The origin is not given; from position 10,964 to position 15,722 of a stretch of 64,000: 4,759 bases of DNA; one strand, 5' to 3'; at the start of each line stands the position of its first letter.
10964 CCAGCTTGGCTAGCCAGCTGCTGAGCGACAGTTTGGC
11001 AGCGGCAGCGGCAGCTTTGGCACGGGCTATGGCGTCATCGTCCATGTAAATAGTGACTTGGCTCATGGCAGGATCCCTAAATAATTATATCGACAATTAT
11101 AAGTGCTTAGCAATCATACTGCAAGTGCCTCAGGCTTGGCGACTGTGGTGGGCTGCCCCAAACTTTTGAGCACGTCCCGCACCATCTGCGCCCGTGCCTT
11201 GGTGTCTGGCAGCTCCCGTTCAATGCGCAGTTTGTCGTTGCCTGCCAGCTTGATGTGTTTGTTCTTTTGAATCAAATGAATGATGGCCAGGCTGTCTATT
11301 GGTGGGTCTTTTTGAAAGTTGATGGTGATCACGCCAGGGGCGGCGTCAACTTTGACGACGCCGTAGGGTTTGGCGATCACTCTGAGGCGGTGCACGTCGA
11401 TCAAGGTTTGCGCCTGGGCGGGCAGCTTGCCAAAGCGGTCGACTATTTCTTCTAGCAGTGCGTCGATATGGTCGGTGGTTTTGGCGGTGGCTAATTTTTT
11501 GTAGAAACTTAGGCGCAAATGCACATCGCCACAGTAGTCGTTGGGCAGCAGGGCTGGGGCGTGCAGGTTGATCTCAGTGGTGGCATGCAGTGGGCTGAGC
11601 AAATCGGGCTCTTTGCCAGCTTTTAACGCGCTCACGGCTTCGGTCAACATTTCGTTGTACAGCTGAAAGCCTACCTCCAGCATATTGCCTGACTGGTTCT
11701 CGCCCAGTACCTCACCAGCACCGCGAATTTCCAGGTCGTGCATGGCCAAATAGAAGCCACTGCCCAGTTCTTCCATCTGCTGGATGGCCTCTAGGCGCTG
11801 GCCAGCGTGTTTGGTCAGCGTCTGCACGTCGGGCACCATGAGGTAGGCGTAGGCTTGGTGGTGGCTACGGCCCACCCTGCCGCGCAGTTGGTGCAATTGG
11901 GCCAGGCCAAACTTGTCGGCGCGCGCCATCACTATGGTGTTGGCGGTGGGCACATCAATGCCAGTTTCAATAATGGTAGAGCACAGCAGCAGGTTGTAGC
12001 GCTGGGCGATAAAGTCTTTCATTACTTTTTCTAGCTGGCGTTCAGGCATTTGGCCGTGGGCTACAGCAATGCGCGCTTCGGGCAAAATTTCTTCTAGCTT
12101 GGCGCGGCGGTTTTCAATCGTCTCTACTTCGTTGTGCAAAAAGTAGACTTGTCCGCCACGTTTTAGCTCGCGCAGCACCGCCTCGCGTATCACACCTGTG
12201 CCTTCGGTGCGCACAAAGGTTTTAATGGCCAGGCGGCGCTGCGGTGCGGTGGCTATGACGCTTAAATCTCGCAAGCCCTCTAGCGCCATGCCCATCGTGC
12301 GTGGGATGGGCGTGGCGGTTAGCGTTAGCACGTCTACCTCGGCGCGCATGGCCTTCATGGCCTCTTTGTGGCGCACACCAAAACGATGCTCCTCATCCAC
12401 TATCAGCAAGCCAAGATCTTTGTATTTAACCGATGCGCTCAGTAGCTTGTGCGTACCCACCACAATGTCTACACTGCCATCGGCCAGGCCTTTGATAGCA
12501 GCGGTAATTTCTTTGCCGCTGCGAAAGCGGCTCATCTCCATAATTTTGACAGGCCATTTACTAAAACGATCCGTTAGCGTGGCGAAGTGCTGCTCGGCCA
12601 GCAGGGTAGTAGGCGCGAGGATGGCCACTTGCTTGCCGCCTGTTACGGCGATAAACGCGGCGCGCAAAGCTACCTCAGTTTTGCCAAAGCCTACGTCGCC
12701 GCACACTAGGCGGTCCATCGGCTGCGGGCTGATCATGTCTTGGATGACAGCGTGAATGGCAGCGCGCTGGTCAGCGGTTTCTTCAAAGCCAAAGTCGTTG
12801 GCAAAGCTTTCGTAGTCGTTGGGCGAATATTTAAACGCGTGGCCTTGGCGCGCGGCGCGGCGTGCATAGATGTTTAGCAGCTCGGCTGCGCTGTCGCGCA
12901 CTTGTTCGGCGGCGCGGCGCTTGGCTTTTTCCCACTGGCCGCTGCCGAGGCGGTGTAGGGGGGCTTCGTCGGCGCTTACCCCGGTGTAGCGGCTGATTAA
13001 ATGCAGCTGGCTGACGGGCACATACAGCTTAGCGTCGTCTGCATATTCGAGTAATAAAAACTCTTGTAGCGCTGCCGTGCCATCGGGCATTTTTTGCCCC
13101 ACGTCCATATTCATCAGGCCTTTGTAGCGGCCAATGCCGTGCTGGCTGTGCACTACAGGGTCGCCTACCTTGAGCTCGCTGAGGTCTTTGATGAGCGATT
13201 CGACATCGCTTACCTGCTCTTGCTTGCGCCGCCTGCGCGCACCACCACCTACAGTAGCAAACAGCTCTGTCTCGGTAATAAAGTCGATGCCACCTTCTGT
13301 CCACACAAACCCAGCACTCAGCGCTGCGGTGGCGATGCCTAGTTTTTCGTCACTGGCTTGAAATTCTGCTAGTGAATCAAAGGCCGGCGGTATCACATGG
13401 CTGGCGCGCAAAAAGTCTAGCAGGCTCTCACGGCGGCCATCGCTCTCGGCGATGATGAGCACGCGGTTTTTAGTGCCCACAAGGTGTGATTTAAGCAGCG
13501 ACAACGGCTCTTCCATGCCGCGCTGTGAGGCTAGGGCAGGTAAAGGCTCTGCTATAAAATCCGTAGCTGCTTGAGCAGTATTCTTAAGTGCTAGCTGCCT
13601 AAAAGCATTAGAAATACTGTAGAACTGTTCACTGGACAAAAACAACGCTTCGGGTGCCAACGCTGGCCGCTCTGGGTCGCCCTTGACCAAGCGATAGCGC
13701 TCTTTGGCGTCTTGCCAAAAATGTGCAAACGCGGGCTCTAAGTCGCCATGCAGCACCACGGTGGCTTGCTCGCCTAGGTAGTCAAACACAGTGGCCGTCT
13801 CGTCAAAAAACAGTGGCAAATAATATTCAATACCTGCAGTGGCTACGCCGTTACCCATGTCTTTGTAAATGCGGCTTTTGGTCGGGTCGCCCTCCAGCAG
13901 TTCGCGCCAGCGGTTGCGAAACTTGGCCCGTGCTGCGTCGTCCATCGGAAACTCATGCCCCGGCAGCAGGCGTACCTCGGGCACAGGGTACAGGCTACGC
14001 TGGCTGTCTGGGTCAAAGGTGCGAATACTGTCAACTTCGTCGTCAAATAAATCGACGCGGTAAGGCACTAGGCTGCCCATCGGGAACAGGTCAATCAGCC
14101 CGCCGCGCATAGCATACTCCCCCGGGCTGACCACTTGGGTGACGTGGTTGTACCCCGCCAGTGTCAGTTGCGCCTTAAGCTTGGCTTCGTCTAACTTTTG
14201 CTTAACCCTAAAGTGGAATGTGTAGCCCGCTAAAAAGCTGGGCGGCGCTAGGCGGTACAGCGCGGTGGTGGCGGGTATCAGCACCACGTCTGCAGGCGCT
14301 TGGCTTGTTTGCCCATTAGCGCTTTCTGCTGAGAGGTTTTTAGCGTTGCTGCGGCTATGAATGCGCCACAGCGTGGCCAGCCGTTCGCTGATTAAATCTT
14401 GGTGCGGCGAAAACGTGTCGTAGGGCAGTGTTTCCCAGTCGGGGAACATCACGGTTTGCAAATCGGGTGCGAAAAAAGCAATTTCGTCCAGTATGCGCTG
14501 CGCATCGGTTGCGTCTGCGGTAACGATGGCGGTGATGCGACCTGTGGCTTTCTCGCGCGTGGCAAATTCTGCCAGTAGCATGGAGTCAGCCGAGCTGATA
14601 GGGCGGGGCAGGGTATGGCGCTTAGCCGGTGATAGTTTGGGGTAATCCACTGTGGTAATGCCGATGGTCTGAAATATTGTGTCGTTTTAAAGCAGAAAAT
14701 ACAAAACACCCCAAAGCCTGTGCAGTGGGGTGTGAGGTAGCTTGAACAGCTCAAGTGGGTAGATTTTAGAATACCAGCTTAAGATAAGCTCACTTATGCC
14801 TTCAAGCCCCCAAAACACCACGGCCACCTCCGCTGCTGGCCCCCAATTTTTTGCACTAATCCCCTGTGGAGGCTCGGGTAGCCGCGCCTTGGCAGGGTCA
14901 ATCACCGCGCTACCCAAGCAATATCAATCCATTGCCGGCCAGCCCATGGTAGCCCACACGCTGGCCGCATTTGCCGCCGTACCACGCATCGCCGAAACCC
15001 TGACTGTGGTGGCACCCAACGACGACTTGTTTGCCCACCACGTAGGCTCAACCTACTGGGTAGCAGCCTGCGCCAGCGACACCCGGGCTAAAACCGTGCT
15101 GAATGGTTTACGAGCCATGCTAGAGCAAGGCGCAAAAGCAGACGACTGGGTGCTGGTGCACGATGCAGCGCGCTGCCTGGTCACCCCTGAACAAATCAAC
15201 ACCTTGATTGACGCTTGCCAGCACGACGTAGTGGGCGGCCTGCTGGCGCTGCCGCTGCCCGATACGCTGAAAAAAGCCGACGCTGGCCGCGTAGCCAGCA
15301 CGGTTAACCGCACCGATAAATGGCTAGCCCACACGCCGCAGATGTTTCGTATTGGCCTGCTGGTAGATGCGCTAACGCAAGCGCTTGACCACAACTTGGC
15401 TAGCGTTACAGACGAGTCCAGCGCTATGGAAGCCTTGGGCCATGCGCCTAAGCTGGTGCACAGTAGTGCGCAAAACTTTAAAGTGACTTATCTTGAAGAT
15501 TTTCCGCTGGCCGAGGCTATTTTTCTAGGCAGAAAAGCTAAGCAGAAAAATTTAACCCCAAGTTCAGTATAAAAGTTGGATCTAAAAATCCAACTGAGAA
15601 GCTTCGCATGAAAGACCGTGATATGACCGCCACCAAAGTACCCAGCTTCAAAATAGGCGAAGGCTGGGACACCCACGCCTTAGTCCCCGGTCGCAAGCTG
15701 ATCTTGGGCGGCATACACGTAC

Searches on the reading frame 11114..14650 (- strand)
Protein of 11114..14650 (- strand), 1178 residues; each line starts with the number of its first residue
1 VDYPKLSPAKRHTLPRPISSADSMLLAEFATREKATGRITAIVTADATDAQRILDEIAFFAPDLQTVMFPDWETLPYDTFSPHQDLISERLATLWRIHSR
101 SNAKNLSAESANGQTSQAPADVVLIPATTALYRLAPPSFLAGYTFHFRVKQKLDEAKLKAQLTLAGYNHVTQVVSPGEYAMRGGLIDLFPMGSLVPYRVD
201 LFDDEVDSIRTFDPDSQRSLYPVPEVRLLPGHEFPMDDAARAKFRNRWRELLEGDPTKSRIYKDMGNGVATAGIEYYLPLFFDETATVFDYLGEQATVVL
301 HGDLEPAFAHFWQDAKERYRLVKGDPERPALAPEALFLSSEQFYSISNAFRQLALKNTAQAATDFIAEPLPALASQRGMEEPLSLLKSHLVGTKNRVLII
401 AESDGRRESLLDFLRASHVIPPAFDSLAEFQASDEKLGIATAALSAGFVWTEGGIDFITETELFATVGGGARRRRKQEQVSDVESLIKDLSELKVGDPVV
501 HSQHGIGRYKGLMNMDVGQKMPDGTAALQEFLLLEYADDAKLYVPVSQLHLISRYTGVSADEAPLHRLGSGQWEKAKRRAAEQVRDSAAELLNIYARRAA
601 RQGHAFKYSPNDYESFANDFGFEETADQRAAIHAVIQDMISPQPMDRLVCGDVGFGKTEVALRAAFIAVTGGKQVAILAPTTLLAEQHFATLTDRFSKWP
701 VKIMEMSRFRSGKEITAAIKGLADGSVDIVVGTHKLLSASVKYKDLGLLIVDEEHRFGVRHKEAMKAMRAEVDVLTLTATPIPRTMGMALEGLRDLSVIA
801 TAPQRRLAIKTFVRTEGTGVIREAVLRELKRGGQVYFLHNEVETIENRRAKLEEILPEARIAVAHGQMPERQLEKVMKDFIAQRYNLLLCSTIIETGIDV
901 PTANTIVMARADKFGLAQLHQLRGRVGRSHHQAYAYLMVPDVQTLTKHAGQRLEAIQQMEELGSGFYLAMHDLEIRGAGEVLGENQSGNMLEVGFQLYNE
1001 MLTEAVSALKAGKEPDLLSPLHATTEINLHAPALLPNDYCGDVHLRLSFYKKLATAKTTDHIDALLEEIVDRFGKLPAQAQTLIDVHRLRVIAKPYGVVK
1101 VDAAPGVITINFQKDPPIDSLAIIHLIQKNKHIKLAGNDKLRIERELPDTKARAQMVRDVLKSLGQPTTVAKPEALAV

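Call 65: search_protein_families(library=pfam, proteins=[window:11114-14650:-], max_evalue=0.001)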
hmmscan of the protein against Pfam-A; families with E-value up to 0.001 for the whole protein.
window:11114-14650:- (1178 aa): 8 families
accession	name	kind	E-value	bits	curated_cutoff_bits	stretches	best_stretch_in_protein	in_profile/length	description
PF03461.20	TRCF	-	8.3e-26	90.6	25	1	1029-1119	1-91/95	TRCF domain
PF00270.35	DEAD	-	4.8e-25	88.7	26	1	625-784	1-162/167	DEAD/DEAH box helicase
PF17757.6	UvrB_inter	-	9.4e-23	80.6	22.9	1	146-234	2-91/91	UvrB interaction domain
PF00271.37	Helicase_C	-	9.9e-20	71.3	23.5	1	825-929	6-109/110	Helicase conserved C-terminal domain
PF02559.22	CarD_TRCF_RID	-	3.2e-19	69.2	23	1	493-555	1-56/57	CarD-like/TRCF RID domain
PF21132.2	MFD_D3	-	6.5e-16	58.5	21.8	1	393-463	5-73/73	MFD, D3 domain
PF04851.21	ResIII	-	1.1e-09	38.8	22.5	1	626-781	6-162/164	Type III restriction enzyme, res subunit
PF14814.11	UB2H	-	0.00024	21.5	27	1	151-188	5-42/85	Bifunctional transglycosylase second domain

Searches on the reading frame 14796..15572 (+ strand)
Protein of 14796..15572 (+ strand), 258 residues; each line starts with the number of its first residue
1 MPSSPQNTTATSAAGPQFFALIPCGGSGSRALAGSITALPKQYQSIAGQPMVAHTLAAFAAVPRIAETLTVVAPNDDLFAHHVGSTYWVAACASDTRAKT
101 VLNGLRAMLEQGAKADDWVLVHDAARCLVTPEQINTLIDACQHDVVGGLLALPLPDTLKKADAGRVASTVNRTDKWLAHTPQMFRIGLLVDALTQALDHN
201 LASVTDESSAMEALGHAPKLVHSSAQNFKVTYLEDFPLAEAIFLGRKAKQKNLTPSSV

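Call 65: search_protein_families(library=pfam, proteins=[window:14796-15572:+], max_evalue=0.001)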
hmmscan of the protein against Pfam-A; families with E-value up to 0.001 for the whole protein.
window:14796-15572:+ (258 aa): 2 families
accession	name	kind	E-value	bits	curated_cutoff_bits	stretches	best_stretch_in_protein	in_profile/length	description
PF01128.25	IspD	-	4.8e-51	174.1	27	1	20-243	3-219/221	2-C-methyl-D-erythritol 4-phosphate cytidylyltransferase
PF12804.13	NTP_transf_3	-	4.3e-09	37.2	27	1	20-143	1-113/160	MobA-like NTP transferase domain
